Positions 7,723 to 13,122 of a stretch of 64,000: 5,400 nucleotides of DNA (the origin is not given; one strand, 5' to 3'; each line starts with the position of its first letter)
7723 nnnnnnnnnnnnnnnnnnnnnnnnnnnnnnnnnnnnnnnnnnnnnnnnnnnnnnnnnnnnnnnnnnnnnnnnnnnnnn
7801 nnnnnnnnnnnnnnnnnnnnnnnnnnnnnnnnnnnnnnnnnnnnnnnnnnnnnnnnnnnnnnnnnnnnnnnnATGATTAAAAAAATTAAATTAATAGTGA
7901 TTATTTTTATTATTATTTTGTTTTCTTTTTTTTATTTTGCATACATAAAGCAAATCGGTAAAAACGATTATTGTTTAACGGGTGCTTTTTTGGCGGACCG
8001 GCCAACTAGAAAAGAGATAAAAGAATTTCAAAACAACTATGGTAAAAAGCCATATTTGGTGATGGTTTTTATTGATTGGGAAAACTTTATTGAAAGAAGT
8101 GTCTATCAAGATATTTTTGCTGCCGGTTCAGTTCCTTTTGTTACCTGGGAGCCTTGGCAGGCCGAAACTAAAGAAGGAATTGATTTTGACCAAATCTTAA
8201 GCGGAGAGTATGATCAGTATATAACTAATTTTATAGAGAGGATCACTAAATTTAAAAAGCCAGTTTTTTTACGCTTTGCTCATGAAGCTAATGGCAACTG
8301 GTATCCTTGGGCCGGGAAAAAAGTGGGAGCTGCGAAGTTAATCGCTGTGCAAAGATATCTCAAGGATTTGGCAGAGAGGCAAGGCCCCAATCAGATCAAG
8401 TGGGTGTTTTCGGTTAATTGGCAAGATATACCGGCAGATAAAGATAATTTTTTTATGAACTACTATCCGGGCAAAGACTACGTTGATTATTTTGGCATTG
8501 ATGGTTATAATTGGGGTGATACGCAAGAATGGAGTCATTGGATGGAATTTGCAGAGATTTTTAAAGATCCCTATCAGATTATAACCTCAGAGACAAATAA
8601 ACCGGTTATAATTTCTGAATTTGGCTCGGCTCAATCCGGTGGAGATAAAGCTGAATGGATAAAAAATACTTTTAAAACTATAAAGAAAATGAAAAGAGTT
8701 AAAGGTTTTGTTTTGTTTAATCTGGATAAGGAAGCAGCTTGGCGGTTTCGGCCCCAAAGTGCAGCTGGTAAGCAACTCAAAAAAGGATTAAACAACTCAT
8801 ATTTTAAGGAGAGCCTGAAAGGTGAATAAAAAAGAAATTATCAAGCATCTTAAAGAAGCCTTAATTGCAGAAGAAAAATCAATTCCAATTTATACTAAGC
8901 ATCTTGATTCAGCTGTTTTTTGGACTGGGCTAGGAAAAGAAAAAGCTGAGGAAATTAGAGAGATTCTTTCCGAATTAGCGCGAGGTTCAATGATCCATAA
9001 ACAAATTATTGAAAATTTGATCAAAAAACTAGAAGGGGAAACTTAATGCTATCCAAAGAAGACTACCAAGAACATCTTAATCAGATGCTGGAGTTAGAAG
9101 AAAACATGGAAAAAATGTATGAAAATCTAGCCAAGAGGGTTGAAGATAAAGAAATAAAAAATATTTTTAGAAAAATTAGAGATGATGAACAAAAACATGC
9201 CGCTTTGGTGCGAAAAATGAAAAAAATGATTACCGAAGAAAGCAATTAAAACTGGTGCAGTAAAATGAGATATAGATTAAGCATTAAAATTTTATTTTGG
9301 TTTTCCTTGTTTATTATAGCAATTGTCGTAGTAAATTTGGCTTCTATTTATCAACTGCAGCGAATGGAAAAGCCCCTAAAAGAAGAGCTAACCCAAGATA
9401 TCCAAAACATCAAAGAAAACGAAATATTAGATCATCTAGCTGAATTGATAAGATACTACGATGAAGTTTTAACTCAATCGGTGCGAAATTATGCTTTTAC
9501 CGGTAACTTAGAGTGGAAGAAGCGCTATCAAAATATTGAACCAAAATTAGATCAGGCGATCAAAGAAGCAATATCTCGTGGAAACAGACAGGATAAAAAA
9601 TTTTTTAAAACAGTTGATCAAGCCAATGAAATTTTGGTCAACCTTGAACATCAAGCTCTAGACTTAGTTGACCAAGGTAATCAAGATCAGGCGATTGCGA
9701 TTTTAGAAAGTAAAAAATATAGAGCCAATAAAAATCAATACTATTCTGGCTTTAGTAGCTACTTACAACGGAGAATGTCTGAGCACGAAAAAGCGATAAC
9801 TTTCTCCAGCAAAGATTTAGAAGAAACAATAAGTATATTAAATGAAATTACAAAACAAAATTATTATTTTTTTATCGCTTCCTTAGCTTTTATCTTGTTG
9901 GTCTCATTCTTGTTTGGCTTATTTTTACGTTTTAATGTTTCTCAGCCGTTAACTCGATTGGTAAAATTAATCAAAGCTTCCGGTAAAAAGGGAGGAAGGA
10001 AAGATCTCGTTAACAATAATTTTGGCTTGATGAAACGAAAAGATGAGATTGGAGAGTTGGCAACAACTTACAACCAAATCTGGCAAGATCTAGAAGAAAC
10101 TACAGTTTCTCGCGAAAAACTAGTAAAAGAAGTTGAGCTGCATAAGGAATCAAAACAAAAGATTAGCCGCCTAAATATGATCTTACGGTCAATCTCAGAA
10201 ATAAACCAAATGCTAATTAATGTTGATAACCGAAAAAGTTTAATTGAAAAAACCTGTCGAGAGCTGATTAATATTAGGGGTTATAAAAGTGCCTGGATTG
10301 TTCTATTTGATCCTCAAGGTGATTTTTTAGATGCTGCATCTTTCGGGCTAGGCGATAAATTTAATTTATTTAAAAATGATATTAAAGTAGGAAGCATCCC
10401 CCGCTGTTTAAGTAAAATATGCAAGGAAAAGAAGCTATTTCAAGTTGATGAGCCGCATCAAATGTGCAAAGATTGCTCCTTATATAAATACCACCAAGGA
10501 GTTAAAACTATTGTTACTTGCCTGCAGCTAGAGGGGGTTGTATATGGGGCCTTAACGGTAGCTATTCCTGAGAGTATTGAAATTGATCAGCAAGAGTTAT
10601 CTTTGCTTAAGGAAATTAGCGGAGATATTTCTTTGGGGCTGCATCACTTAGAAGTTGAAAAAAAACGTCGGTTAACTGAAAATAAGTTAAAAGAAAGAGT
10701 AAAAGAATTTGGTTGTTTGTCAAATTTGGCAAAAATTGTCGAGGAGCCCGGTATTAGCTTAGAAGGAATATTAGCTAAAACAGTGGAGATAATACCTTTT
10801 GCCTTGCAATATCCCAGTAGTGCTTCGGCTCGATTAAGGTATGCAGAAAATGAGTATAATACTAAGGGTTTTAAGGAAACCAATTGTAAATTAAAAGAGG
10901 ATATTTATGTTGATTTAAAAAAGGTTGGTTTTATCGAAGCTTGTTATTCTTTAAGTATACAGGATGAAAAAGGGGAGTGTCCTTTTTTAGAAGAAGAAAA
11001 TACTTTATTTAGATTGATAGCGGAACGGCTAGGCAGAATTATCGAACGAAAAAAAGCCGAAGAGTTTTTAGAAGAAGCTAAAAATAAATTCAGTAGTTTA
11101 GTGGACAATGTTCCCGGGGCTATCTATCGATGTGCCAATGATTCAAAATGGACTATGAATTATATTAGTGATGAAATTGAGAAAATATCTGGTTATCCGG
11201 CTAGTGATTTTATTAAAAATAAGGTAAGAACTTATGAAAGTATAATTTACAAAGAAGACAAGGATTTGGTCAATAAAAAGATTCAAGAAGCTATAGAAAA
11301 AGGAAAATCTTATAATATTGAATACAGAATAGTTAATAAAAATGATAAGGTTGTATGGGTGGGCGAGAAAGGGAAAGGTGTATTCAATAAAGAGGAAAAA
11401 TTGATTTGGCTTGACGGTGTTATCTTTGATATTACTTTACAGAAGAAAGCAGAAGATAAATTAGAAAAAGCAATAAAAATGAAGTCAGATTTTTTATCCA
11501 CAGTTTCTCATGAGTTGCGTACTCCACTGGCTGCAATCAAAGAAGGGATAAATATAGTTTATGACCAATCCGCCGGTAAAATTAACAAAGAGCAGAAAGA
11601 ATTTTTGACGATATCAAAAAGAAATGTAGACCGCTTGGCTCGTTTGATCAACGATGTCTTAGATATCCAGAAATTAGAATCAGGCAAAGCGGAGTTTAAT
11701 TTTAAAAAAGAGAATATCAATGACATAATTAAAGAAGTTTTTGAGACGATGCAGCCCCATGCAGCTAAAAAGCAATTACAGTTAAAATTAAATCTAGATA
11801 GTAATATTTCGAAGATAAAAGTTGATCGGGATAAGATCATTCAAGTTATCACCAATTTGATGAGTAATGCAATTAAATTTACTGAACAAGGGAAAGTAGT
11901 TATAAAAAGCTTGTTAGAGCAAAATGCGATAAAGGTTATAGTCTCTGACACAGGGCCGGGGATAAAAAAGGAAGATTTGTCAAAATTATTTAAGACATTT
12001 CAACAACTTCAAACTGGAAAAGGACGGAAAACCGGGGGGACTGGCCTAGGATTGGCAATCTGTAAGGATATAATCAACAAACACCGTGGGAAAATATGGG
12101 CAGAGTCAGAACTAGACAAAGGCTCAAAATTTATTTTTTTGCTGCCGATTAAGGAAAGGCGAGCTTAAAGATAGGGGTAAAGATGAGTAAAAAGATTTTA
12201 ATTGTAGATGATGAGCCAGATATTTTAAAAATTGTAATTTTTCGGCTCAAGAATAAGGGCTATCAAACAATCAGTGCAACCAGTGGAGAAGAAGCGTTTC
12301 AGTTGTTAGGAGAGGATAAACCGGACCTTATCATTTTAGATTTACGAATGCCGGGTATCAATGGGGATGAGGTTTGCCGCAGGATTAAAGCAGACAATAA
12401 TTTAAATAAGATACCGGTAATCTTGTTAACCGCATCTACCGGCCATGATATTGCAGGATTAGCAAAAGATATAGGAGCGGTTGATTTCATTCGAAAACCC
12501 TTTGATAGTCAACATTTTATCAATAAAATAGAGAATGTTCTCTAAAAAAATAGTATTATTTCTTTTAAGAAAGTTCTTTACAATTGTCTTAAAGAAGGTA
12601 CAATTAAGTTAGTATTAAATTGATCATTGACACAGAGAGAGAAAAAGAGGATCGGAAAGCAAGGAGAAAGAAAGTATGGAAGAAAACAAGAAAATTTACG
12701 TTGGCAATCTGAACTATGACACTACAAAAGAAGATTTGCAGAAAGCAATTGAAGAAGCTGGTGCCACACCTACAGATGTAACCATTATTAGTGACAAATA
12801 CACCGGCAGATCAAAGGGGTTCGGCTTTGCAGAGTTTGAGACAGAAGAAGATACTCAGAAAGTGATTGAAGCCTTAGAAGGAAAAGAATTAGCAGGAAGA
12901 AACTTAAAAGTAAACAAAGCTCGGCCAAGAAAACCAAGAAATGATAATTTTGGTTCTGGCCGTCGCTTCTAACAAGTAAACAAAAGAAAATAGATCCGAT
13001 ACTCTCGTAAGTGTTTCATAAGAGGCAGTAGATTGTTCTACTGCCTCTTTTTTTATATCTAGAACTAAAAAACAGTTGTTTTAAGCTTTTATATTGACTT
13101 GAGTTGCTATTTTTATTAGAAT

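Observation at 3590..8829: Minimal synthase-dependent exopolysaccharide operon: TPR/beta-barrel porin + BcsA-like GT2-PilZ synthase + GH26-like hydrolase, with no BcsB/PgaD-type partner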

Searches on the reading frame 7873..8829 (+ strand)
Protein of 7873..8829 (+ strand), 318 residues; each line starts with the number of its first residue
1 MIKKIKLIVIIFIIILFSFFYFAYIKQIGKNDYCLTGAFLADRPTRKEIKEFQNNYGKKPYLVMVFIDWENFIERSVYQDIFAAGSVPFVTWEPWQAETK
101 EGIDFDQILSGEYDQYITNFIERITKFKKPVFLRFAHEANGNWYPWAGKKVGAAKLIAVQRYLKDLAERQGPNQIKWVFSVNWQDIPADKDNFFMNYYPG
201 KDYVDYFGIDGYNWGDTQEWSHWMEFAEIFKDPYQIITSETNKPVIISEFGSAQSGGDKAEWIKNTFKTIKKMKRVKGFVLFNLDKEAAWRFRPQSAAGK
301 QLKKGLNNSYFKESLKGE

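Call 4: search_protein_families(library=pfam, proteins=[window:7873-8829:+], max_evalue=0.01)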
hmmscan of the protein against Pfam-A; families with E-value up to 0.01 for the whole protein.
window:7873-8829:+ (318 aa): 1 family
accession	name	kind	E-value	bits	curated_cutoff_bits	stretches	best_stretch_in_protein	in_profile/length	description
PF02156.21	Glyco_hydro_26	-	1.7e-10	41.2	20.2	1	104-272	128-299/311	Glycosyl hydrolase family 26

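Call 5: search_protein_families(library=ncbifam, proteins=[window:7873-8829:+], max_evalue=0.01)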
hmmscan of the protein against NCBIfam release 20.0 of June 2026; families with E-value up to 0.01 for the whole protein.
window:7873-8829:+ (318 aa): 1 family
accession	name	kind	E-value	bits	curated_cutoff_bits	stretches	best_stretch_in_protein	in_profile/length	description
NF047991.1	RP671aFamTckup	equivalog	0.0017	18.3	120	1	3-25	31-53/80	RP671a family tick cell line-upregulated protein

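Call 11: search_solved_structures(query=window:7873-8829:+, max_evalue=1, show_alignments=2)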
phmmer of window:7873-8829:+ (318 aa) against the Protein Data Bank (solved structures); distinct sequences matched with E-value up to 1: 40.
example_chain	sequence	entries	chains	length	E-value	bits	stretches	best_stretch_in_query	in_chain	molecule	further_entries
2bv9_A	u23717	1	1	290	4.4e-53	183.8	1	35-296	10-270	ENDOGLUCANASE H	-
2v3g_A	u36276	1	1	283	5.5e-53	183.5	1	35-295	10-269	ENDOGLUCANASE H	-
2vi0_A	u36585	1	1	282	5.6e-53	183.4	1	35-296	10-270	Endoglucanase H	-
2bvd_A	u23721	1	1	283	5.6e-53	183.4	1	35-295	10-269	ENDOGLUCANASE H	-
2cip_A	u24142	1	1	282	1.5e-52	182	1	35-295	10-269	ENDOGLUCANASE H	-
8xvj_R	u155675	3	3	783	2.2e-52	181.5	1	34-312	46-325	Endoglucanase H,Endothelin-1 receptor,Soluble cytochrome b562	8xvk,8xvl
2cit_A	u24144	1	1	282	3.6e-52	180.8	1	35-295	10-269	ENDOGLUCANASE H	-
6zpl_C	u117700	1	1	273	6.3e-52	180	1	36-295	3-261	Endoglucanase H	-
8xvi_R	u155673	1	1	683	1.1e-51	179.1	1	34-296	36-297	Endoglucanase H,Endothelin-1 receptor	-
7xp4_R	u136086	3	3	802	1.8e-51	178.5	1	32-295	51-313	Endoglucanase H,Taste receptor type 2 member 46,Endoglucanase H,Taste receptor type 2 memb | Endoglucanase H,Taste receptor type 2 member 46,Bitter taste recept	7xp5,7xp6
4yn5_A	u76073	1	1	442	1.3e-08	37.6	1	128-271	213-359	Mannan endo-1,4-beta-mannosidase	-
6q75_A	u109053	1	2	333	2.6e-08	36.6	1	94-219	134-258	GH26A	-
2ddx_A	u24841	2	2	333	1.3e-05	27.7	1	104-293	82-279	beta-1,3-xylanase | Beta-1,3-xylanase XYL4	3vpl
3wdq_A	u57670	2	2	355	6.3e-05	25.5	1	131-239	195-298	Beta-mannanase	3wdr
1j9y_A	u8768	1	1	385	6.7e-05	25.4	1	97-221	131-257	MANNANASE A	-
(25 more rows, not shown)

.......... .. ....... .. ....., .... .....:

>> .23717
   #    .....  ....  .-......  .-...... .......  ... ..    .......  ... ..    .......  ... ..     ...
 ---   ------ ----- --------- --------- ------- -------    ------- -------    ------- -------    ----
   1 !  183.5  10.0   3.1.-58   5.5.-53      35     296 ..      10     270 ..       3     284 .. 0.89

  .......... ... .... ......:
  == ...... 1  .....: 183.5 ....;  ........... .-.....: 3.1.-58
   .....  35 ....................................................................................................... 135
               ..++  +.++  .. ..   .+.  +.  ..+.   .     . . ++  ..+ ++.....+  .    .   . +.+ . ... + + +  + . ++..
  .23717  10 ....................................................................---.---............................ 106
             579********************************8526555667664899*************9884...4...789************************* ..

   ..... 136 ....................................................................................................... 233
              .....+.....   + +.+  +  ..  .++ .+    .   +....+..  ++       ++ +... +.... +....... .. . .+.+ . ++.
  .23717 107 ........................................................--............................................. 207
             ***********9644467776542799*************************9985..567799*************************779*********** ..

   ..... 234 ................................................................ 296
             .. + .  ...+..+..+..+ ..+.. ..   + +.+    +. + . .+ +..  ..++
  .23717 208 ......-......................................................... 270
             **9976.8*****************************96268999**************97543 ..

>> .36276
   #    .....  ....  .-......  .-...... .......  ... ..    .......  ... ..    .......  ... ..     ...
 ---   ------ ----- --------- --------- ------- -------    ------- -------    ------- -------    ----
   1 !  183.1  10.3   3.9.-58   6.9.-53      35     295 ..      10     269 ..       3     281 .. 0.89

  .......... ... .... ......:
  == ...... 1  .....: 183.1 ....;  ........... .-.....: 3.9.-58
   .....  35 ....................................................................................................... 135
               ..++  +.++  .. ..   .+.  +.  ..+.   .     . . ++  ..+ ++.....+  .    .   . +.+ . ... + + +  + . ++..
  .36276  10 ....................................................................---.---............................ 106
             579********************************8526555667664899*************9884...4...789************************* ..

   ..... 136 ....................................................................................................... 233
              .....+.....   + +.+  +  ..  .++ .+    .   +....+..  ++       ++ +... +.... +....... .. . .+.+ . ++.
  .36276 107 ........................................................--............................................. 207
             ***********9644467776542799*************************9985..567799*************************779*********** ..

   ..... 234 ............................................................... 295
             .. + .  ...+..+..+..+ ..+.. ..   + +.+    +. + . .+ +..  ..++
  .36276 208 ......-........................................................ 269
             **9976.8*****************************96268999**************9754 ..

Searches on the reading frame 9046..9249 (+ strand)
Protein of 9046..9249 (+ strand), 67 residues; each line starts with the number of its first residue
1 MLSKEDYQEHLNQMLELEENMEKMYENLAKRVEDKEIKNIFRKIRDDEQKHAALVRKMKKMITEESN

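Call 26: search_protein_families(library=pfam, proteins=[window:9046-9249:+], max_evalue=10)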
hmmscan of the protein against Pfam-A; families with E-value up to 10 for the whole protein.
window:9046-9249:+ (67 aa): 19 families
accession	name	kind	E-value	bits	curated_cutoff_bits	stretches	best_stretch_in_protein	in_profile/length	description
PF02915.23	Rubrerythrin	-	2.4e-06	28.4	22.8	1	16-58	94-136/137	Rubrerythrin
PF09537.16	DUF2383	-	2.8e-06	27.9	30.8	1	7-56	2-51/111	Domain of unknown function (DUF2383)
PF22277.2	EncFtn-like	-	0.00089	19.4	27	1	14-55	20-63/85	EncFtn-like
PF03232.19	COQ7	-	0.0013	18.8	23.5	1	7-54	104-139/169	Ubiquinone biosynthesis protein COQ7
PF05974.18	DUF892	-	0.0035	17.8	23.7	1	5-65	4-64/159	Domain of unknown function (DUF892)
PF19825.5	DUF6306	-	0.0048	17.6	23.7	1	9-64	5-61/129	Domain of unknown function (DUF6306)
PF07875.18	Coat_F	-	0.0059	17.2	25.7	1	8-52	3-47/63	Coat F domain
PF00210.30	Ferritin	-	0.0077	16.6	24.5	1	6-57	80-134/142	Ferritin-like domain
PF13668.12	Ferritin_2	-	0.0079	16.8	24.7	1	11-58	88-135/138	Ferritin-like domain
PF14496.11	NEL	-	0.02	14.7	24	1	7-52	156-201/223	C-terminal novel E3 ligase, LRR-interacting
PF09958.14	DUF2192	-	0.022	14.8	21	1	4-63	73-130/229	Uncharacterized protein conserved in archaea (DUF2192)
PF24886.1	DUF7740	-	0.03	14.9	28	1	26-58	29-60/65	Domain of unknown function (DUF7740)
PF11553.14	DUF3231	-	0.038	14.1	29.6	1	14-64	24-71/165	Protein of unknown function (DUF3231)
PF21433.2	M3K_C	-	0.039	14.8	27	1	18-64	20-67/105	Mevalonate-3-kinase, C-terminal domain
PF07934.18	OGG_N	-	0.068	13.8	23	1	3-44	62-101/115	8-oxoguanine DNA glycosylase, N-terminal domain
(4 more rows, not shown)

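Call 73: find_homologous_proteins(query=window:9046-9249:+, max_evalue=0.001)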
Query window:9046-9249:+ (67 aa): 5 proteins with E <= 0.001 among 5 candidates.
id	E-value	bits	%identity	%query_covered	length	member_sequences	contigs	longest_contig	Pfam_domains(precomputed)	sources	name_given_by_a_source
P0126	1.3e-32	127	100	100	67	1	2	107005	PF09537.17,PF02915.24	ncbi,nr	ncbi:MAG: ferritin-like domain-containing protein [Candidatus Omnitrophica bacterium]|nr:ferritin-li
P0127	2.4e-27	111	87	100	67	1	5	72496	PF09537.17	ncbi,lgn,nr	ncbi:MAG: ferritin-like domain-containing protein [Candidatus Omnitrophica bacterium]|nr:ferritin-li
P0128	3.0e-25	104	79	100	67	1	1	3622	-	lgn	-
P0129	4.9e-21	91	75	97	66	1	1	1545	PF22277.3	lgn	-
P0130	2.1e-18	83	67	100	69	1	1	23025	-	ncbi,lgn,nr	ncbi:MAG: hypothetical protein K9L61_01170 [Candidatus Omnitrophica bacterium]|nr:hypothetical prote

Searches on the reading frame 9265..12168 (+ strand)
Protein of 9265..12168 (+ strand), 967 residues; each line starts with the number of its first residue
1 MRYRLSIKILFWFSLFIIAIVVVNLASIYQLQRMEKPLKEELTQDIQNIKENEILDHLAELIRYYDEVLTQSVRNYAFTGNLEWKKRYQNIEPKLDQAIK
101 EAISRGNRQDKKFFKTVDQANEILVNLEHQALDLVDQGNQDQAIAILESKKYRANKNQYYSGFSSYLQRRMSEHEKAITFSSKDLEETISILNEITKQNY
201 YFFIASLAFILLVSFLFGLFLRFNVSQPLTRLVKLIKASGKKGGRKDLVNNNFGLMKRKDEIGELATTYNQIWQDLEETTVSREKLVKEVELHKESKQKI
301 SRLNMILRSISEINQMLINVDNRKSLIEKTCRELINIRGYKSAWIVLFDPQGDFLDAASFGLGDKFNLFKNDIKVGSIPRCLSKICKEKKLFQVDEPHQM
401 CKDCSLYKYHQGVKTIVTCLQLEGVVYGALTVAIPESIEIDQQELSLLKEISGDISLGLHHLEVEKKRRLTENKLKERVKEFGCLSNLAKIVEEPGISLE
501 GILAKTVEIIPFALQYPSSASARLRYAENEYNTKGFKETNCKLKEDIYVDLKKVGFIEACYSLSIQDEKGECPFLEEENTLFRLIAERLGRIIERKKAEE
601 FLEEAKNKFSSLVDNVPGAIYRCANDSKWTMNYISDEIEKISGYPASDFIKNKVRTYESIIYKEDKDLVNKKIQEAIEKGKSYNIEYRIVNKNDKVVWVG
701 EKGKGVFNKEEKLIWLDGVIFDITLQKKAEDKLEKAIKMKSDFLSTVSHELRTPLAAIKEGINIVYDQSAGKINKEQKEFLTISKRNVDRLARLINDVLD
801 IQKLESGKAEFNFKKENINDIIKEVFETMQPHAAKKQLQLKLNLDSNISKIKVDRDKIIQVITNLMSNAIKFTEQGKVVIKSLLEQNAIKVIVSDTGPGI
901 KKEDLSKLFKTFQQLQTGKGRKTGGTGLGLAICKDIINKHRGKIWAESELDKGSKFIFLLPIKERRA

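Call 4: search_protein_families(library=pfam, proteins=[window:9265-12168:+], max_evalue=0.01)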
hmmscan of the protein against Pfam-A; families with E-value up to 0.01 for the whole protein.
window:9265-12168:+ (967 aa): 5 families
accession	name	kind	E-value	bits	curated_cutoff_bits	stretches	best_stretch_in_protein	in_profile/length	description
PF02518.31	HATPase_c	-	2.4e-28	99.2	26.4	1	854-963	2-110/111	Histidine kinase-, DNA gyrase B-, and HSP90-like ATPase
PF08447.18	PAS_3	-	2.8e-18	66.4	25.6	1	633-720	3-89/89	PAS fold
PF00512.31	HisKA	-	2.2e-15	56.9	26.9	1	739-807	1-66/66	His Kinase A (phospho-acceptor) domain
PF13185.12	GAF_2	-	4.2e-05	24.2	28.6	1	324-459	5-135/136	GAF domain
PF13426.13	PAS_9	-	7.8e-05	23.3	27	1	630-724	13-102/103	PAS domain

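Call 5: search_protein_families(library=ncbifam, proteins=[window:9265-12168:+], max_evalue=0.01)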
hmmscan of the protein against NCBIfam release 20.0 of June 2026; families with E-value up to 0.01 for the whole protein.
window:9265-12168:+ (967 aa): 83 families (the best 25 are shown)
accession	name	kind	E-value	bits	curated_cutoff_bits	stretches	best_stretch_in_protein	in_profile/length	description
NF033092.0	HK_WalK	equivalog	8.8e-66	222.7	725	2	598-962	249-594/594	cell wall metabolism sensor histidine kinase WalK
NF046044.1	PnpS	equivalog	2e-64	218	400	1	597-961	45-390/390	two-component system histidine kinase PnpS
NF047874.1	MASE3_PAS_HK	subfamily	6.7e-63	213.5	560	1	593-964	251-627/655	MASE3 domain-containing sensor histidine kinase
TIGR02956.1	TMAO_torS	equivalog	1.9e-60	205.1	676.5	1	727-964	451-684/967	TMAO reductase system sensor histidine kinase/response regulator TorS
TIGR02966.1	phoR_proteo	equivalog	8.4e-53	179.5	334.2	1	732-959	106-332/333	phosphate regulon sensor histidine kinase PhoR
NF011874.0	PRK15347.1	equivalog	2e-52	178.4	852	2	728-964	386-616/921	two component system sensor kinase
NF038297.2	hybrid_HK_HrmK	equivalog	4.3e-52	177.6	725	1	728-965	223-460/607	hybrid histidine kinase/response regulator HrmK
NF040691.1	MtrAB_MtrB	equivalog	4.5e-51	174.4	450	1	731-963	262-493/507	MtrAB system histidine kinase MtrB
NF008302.0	PRK11091.1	equivalog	6.6e-51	173.4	838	1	590-962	138-505/779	aerobic respiration two-component sensor histidine kinase ArcB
NF045911.1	TCSHisKinNblS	equivalog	1.7e-50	172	1000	1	582-961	243-619/621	two-component system sensor histidine kinase NblS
NF008318.0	PRK11107.1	equivalog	2.5e-50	171.5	890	1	731-963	284-519/920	two-component sensor histidine kinase BarA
NF006800.0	PRK09303.1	equivalog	6.6e-49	166.8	342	1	712-964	126-379/383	histidine kinase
NF041880.1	EPS_EpsF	equivalog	1.9e-47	161.9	900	1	603-961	140-492/492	response regulator EpsF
NF041735.1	hist_kin_RppB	equivalog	8.3e-47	160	400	1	740-961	216-438/438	two-component system sensor histidine kinase RppB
NF008099.0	PRK10841.1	equivalog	1.6e-46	158.6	920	1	725-963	456-691/949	two-component system sensor histidine kinase RcsC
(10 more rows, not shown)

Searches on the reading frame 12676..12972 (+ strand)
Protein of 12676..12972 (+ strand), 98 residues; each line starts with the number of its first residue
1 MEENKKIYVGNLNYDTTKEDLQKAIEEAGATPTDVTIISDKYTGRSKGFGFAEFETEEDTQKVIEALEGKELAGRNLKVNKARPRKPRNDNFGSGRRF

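Call 64: search_protein_families(library=pfam, proteins=[window:12676-12972:+], max_evalue=0.001)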
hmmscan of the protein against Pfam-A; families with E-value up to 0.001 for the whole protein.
window:12676-12972:+ (98 aa): 1 family
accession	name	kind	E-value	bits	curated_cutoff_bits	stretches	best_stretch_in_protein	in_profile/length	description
PF00076.28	RRM_1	-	1.8e-20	73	20.7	1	7-78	1-70/70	RNA recognition motif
